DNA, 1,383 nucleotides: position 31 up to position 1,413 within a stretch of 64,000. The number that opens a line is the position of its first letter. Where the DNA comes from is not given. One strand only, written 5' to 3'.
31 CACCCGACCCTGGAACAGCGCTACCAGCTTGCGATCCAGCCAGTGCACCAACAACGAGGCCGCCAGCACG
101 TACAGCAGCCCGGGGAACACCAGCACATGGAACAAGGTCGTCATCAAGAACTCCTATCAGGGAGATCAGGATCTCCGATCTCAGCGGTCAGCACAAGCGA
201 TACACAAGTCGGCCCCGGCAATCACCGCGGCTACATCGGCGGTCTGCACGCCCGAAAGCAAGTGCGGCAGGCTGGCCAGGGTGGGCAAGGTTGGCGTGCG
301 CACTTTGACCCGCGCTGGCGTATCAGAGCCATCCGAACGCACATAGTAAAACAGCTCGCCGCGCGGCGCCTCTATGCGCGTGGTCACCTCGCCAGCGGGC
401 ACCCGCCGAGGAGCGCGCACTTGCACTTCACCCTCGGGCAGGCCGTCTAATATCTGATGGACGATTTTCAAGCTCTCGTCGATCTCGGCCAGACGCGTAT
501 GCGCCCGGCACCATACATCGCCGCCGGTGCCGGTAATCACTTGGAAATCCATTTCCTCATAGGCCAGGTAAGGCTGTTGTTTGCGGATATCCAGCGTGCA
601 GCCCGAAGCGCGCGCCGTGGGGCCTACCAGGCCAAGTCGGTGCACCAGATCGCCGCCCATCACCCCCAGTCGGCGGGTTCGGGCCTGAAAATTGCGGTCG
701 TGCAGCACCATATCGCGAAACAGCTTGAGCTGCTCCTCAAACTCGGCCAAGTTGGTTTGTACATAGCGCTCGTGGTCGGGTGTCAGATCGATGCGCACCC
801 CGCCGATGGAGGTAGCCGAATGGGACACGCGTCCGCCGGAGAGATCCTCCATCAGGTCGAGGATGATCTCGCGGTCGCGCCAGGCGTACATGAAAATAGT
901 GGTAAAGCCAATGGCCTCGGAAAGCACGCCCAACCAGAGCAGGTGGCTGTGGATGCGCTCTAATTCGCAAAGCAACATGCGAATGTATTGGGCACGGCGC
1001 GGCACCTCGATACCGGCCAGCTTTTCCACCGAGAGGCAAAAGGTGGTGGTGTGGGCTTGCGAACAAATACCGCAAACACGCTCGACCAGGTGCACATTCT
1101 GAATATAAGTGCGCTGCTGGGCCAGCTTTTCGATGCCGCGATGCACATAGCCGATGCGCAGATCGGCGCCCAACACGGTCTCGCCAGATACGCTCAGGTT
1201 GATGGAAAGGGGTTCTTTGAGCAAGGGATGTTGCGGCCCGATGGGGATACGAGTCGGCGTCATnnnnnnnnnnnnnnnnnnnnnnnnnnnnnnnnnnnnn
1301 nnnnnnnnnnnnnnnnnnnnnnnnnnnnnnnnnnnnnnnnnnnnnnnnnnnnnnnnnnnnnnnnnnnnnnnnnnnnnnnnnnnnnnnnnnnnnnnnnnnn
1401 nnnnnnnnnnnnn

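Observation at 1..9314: Complex-I-like group 4 [NiFe] hydrogenase operon with an unusual 5' module (NapH-type polyferredoxin + Tat-exported Cys-rich repeat protein)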

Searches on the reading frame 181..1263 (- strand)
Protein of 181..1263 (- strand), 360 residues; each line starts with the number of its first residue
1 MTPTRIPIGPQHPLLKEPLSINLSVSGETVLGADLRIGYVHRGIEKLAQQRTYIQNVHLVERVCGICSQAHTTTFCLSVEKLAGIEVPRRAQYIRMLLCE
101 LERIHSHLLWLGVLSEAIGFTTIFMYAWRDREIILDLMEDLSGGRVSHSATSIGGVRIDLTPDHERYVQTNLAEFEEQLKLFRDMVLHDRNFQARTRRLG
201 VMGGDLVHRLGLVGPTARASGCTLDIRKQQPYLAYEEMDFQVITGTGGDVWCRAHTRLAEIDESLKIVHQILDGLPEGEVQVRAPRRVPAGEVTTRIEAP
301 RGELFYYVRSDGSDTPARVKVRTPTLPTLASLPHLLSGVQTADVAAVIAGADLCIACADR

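Call 6: search_protein_families(library=pfam, proteins=[window:181-1263:-], max_evalue=0.01)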
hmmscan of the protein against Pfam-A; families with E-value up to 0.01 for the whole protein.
window:181-1263:- (360 aa): 2 families
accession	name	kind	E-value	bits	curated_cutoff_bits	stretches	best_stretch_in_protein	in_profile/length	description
PF00346.24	Complex1_49kDa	-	5.7e-72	242.5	24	2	118-285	2-169/271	Respiratory-chain NADH dehydrogenase, 49 Kd subunit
PF00374.24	NiFeSe_Hases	-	4.2e-16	59.4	25.8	1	42-123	1-81/508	Nickel-dependent hydrogenase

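Call 7: search_protein_families(library=ncbifam, proteins=[window:181-1263:-], max_evalue=0.01)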
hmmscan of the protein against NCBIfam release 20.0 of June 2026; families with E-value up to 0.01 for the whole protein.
window:181-1263:- (360 aa): 15 families
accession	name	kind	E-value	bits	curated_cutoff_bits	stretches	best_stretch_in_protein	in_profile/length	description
NF004739.1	PRK06075.1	equivalog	1.3e-111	373.1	360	2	6-284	3-281/384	NADH-quinone oxidoreductase subunit D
NF040602.1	F420_dehyd_FpoD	exception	7.7e-107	357.5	600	1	6-360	10-372/372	F420H2 dehydrogenase subunit FpoD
TIGR01962.1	NuoD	equivalog_domain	2.9e-99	332.5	459.35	2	6-285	5-284/386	NADH dehydrogenase (quinone) subunit D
NF008974.0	PRK12322.1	equivalog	5.8e-91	305.2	522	1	6-356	9-362/366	NADH-quinone oxidoreductase subunit D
NF009808.0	PRK13292.1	equivalog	3.4e-81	273.3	1156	2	7-279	411-683/791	NADH-quinone oxidoreductase subunit B/C/D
NF008728.0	PRK11742.1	equivalog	2.5e-72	244.1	840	2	8-289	219-500/598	NADH-quinone oxidoreductase subunit C/D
NF005649.0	PRK07415.1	equivalog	4.6e-70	236.6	583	2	6-281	13-289/394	NAD(P)H-quinone oxidoreductase subunit H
NF033181.1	NiFeSe_hydrog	equivalog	1.1e-15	57.5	600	1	19-115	16-111/507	nickel-dependent hydrogenase large subunit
NF045518.1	H2_NiFeSe_large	exception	3.7e-14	52.4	780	1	19-112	16-108/485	NiFeSe hydrogenase large subunit HysA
TIGR03295.1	frhA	equivalog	2.2e-12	46.7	392.5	1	42-176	41-182/412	coenzyme F420 hydrogenase subunit alpha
NF007778.0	PRK10467.1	equivalog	4.2e-10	38.5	969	1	35-115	32-112/567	hydrogenase 2 large subunit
NF040828.1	sulfhyd_ShyA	equivalog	7.7e-10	38.2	700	1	29-136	25-134/415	NAD(P)-dependent hydrogenase/sulfhydrogenase 2 subunit alpha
NF041785.2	VhuA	equivalog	1.5e-09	36.9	800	1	35-112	33-109/418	F420-non-reducing hydrogenase Vhu subunit A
NF007550.0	PRK10170.1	equivalog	4.9e-09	35.1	1101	1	23-111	35-123/597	Ni/Fe-hydrogenase large subunit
NF040832.1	sulfhyd_HydA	equivalog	0.00028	20.1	880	1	25-122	23-122/426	NADPH-dependent hydrogenase/sulfhydrogenase 1 subunit alpha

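Call 8: search_solved_structures(query=window:181-1263:-, show_alignments=3)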
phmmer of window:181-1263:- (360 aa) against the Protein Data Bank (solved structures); distinct sequences matched with E-value up to 0.001: 118 (the best 60 are shown).
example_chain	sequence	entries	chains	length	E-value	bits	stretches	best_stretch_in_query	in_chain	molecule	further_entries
6cfw_L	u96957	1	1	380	3.3e-81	276.4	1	5-360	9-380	Membrane-bound hydrogenase subunit alpha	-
2fug_4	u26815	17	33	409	3.6e-69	236.8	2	6-290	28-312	NADH-quinone oxidoreductase chain 4 | NADH-QUINONE OXIDOREDUCTASE SUBUNIT 4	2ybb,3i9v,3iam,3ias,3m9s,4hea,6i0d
7q5y_B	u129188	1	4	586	2.9e-64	220.7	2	9-275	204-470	NADH-quinone oxidoreductase subunit C/D 2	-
7z0s_E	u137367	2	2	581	4.3e-62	213.5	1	6-360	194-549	Formate hydrogenlyase subunit 5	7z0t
6hum_H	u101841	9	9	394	4.5e-61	210.2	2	3-288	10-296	NAD(P)H-quinone oxidoreductase subunit H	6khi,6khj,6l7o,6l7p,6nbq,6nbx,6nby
9iho_D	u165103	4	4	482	1.2e-60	208.7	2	7-289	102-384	NUCM (49 kDa) subunit of mitochondrial NADH:ubiquinone oxidoreductase (Complex I)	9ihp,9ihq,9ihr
6gcs_C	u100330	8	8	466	4.1e-60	207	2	6-283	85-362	49-KDA PROTEIN (NUCM) | Subunit NUCM of NADH:Ubiquinone Oxidoreductase (Complex I) | NUCM protein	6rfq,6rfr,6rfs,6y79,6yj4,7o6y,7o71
6h8k_C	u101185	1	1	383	4.8e-60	206.8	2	6-283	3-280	NUCM protein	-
8ba0_D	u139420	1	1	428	2.5e-59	204.5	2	6-298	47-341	Complex I-49kD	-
8b9z_D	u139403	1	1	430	2.5e-59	204.4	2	6-298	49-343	Complex I-49kD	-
7b0n_D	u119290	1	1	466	2.8e-59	204.3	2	6-283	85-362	NUCM protein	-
8esw_S2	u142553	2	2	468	3.6e-59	203.9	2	6-298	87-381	Complex I-49kD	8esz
6u8y_L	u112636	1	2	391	1.5e-58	201.9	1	8-359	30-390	NADH dehydrogenase subunit D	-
9grx_H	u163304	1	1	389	2e-58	201.5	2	7-282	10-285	NAD(P)H-quinone oxidoreductase subunit H, chloroplastic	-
7zm7_C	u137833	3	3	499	1e-57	199.2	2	6-287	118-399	NADH-ubiquinone oxidoreductase 49 kDa subunit-like protein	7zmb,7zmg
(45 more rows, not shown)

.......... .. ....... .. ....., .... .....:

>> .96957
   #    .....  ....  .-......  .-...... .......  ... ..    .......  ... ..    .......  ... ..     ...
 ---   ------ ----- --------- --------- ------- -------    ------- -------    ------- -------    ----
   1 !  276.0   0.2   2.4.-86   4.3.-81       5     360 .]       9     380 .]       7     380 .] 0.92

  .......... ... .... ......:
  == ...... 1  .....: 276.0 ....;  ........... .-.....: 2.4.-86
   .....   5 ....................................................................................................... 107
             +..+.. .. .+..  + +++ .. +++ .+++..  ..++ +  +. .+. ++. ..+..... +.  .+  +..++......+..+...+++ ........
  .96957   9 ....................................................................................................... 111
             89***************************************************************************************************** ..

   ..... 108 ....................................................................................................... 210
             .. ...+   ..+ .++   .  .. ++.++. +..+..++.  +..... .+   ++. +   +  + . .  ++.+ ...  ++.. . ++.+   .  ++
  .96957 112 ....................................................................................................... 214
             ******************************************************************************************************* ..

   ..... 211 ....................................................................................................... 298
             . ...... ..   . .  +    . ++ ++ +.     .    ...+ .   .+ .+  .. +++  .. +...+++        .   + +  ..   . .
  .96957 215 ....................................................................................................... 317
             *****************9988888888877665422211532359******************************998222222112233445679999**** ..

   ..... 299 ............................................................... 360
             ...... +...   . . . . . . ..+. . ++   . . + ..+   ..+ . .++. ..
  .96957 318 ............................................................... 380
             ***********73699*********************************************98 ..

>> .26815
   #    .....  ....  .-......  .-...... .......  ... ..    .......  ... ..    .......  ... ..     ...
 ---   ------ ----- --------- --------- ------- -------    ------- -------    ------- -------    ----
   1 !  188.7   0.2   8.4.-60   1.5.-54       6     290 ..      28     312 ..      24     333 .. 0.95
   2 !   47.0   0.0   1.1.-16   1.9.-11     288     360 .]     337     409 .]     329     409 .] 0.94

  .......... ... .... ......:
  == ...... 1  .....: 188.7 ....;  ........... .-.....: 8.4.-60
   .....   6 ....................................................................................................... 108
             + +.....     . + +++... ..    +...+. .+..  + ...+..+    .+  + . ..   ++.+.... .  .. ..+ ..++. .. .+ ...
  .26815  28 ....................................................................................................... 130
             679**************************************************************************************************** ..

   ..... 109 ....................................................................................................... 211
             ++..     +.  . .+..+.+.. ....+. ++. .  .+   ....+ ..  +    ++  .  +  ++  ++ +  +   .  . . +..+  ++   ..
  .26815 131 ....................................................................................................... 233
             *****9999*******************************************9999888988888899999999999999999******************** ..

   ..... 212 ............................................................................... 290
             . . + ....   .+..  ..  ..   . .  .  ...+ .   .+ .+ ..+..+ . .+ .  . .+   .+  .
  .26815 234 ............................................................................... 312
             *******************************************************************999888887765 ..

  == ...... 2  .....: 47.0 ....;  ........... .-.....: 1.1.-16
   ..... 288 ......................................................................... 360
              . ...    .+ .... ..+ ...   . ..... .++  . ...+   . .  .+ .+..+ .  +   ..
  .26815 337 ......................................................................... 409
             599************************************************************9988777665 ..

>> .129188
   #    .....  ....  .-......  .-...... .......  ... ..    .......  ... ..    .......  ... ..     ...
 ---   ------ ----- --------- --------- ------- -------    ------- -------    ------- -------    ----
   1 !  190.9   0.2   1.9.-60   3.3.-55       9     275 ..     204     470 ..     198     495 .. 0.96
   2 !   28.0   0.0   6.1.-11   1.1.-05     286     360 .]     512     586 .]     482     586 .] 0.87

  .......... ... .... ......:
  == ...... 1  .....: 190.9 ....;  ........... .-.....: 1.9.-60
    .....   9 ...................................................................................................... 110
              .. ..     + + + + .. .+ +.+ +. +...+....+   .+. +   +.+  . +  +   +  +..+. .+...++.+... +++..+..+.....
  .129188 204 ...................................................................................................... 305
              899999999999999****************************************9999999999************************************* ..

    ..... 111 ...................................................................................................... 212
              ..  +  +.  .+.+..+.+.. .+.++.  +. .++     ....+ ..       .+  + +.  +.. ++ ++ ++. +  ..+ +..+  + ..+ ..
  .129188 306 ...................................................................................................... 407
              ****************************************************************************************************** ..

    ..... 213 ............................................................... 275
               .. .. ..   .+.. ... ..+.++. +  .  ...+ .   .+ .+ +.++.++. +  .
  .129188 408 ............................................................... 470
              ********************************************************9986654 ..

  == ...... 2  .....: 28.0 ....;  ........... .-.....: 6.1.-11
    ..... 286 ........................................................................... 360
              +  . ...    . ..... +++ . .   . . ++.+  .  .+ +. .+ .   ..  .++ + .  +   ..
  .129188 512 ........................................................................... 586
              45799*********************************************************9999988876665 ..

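Call 9: find_encoding_contigs(protein=window:181-1263:-, flank=10000, max_places=6)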
Protein window:181-1263:- (360 aa): 1 contig read that carries it; 1 place shown.
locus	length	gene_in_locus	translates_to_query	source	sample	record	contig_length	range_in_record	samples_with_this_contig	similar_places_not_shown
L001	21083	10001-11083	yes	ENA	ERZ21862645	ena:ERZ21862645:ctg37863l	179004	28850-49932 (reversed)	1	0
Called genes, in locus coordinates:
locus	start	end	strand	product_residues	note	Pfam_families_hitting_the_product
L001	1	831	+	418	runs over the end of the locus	PF12708:Pect-lyase_RHGA_epim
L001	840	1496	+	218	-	PF04542:Sigma70_r2, PF08281:Sigma70_r4_2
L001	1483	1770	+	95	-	-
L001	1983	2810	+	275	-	PF27309:MJ0753_N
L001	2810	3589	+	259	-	PF12801:Fer4_5, PF00037:Fer4 (faint), PF12838:Fer4_7 (faint), PF12801:Fer4_5 (weak), PF13187:Fer4_9 (faint), PF13534:Fer4_17 (faint), PF13237:Fer4_10 (weak)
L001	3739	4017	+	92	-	PF13244:MbhD, PF00499:Oxidored_q3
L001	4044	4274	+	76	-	-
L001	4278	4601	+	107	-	PF00420:Oxidored_q2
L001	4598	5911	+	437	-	PF00361:Proton_antipo_M (faint)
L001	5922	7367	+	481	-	PF00361:Proton_antipo_M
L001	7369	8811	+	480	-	PF00662:Proton_antipo_N, PF00361:Proton_antipo_M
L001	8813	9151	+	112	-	-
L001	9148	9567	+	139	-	PF01058:Oxidored_q6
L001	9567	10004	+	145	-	PF00329:Complex1_30kDa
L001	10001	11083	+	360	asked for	PF00374:NiFeSe_Hases, PF00346:Complex1_49kDa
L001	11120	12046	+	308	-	PF00146:NADHdh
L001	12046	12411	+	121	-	PF13534:Fer4_17 (faint), PF13183:Fer4_8 (faint), PF25160:LdpA_Fe-S-bd (faint), PF00037:Fer4 (weak), PF12797:Fer4_2 (weak), PF12837:Fer4_6 (weak), PF12838:Fer4_7, PF13187:Fer4_9, +5 more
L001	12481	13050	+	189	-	PF04229:GrpB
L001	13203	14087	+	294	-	-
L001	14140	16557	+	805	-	-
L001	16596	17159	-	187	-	PF13302:Acetyltransf_3, PF00583:Acetyltransf_1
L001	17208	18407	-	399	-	PF00144:Beta-lactamase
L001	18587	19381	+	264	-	PF02811:PHP (weak), PF13263:PHP_C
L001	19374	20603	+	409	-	PF07690:MFS_1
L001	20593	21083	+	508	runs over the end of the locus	PF00884:Sulfatase, PF01663:Phosphodiest (weak), PF16347:SGSH_C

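Call 10: find_homologous_proteins(query=window:181-1263:-)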
Query window:181-1263:- (360 aa): 7989 proteins with E <= 0.001 among 8000 candidates; the best 120 are listed.
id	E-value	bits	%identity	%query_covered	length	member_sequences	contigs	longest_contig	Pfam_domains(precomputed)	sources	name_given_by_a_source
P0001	1.3e-238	809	99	100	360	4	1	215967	PF00374.25,PF00346.25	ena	-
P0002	1.6e-160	552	68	100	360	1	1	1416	PF00374.25,PF00346.25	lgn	-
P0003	1.7e-160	552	67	100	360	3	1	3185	PF00374.25,PF00346.25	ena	-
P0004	2.2e-158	545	66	100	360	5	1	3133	PF00374.25,PF00346.25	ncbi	-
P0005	2.2e-157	542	66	100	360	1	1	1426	PF00374.25,PF00346.25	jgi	-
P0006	2.7e-157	542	66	100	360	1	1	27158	PF00374.25,PF00346.25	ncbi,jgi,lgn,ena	-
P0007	5.3e-157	541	66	100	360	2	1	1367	PF00374.25,PF00346.25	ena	-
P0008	1.5e-156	539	66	100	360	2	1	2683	PF00374.25,PF00346.25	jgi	-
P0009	3.3e-156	538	65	100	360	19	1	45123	PF00374.25,PF00346.25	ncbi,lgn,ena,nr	ncbi:MAG TPA: nickel-dependent hydrogenase large subunit [Anaerolineae bacterium]|nr:nickel-dependen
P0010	3.4e-156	538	66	100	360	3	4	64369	PF00374.25,PF00346.25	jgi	-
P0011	4.0e-156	538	67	100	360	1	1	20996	PF00374.25,PF00346.25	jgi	jgi:NADH-quinone oxidoreductase subunit D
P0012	4.5e-156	538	65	100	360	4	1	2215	PF00374.25,PF00346.25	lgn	-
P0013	4.8e-156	537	65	100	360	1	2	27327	PF00374.25,PF00346.25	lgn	-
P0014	7.2e-156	537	65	100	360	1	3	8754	PF00374.25,PF00346.25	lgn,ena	-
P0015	2.1e-155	535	65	99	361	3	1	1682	PF00374.25,PF00346.25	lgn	-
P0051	2.4e-146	506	62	100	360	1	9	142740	PF00374.25,PF00346.25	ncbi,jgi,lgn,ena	jgi:NADH-quinone oxidoreductase subunit D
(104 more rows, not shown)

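Call 16: find_related_loci(query=A1, collection=genome_contigs, flank=10000)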
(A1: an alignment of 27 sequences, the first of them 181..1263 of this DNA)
Query A1 (360 aa) in genome_contigs; peptide patterns used: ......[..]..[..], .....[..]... (x = any residue, [..] = any of these).
600 stretches matched a pattern (row limit reached: there are more); 600 encode a relative of the query (tblastn E <= 1e-3); the best 80 are kept; 80 distinct loci.
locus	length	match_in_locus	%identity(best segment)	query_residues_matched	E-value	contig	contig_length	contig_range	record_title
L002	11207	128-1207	62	1-360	1e-150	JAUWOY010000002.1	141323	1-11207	MAG: Chloroflexota bacterium isolate CSMAG_2462 CSMAG_2462_k141_972747_length_141323_cov_17.9974, whole genome shotgun s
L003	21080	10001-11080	59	1-360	6e-147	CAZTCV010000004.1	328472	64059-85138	MAG TPA_asm: uncultured Pelolinea sp. isolate SRP241326_co4_229 genome assembly, contig: NODE_13_length_328472_cov_87.40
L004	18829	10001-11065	63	6-360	4e-147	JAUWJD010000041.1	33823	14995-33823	MAG: Chloroflexota bacterium isolate CSMAG_2311 CSMAG_2311_k127_7065228_length_33823_cov_15.0117, whole genome shotgun s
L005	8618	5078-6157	63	1-360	6e-145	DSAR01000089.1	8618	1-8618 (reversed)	MAG TPA_asm: Chloroflexota bacterium isolate SpSt-1153 Ga0129302_1004984, whole genome shotgun sequence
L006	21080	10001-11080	56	1-360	2e-142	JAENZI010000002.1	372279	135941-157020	MAG: Anaerolineaceae bacterium isolate BM5_bin.2 BM5_bin2_NODE_7_length_372279_cov_30.123230, whole genome shotgun seque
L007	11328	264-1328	59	6-360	1e-142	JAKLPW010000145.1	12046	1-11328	MAG: Anaerolineae bacterium isolate bin N2.130 k141_159293, whole genome shotgun sequence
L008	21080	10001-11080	60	1-360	6e-142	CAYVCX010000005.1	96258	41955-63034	MAG TPA_asm: uncultured Anaerolineales bacterium isolate SRP141376_co1_360 genome assembly, contig: NODE_567_length_9625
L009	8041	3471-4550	58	1-360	2e-141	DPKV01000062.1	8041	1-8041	MAG TPA_asm: Anaerolineaceae bacterium isolate UBA10909 contig_25167, whole genome shotgun sequence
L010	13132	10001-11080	59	1-360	2e-141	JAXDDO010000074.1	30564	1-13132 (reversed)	MAG: Anaerolineae bacterium isolate POMEDNA-B73 Raw2_k127_2030001, whole genome shotgun sequence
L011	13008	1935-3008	59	1-358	4e-141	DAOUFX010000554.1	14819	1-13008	MAG TPA_asm: Anaerolineae bacterium isolate R24_80 k131_1864502, whole genome shotgun sequence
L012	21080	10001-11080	59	1-360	4e-141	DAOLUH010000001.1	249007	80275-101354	MAG TPA_asm: Anaerolineae bacterium isolate AMR_MDS_4610 NODE_15_length_249007_cov_20.073492, whole genome shotgun seque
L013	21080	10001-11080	58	1-360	2e-140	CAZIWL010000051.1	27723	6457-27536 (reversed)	MAG TPA_asm: uncultured Anaerolineales bacterium isolate binchicken_co334_394 genome assembly, contig: NODE_2782_length_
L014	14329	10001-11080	62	1-360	2e-140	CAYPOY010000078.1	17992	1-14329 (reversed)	MAG TPA_asm: uncultured Anaerolineales bacterium isolate SRP214966_co5_314 genome assembly, contig: NODE_2549_length_179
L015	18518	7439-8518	62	1-360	5e-140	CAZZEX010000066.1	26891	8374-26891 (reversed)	MAG TPA_asm: uncultured Anaerolineales bacterium isolate SRP214966_co5_324 genome assembly, contig: NODE_1214_length_268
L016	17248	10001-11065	59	6-360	1e-138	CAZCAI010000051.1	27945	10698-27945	MAG TPA_asm: uncultured Anaerolineales bacterium isolate SRP332253_co1_146 genome assembly, contig: NODE_2490_length_279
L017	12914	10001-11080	58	1-360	3e-138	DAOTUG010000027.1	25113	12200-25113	MAG TPA_asm: Anaerolineaceae bacterium isolate F17_48 k129_49884, whole genome shotgun sequence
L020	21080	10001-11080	59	1-360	4e-136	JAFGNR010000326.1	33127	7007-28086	MAG: Anaerolineae bacterium isolate Zod_Metabat.557 k87_3611790, whole genome shotgun sequence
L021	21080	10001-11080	56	1-360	4e-136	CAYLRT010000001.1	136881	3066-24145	MAG TPA_asm: uncultured Anaerolineales bacterium isolate binchicken_co19_453 genome assembly, contig: NODE_46_length_136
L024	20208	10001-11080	53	1-360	3e-134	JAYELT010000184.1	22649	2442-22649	MAG: Chloroflexota bacterium isolate MAG100 MAG100_184, whole genome shotgun sequence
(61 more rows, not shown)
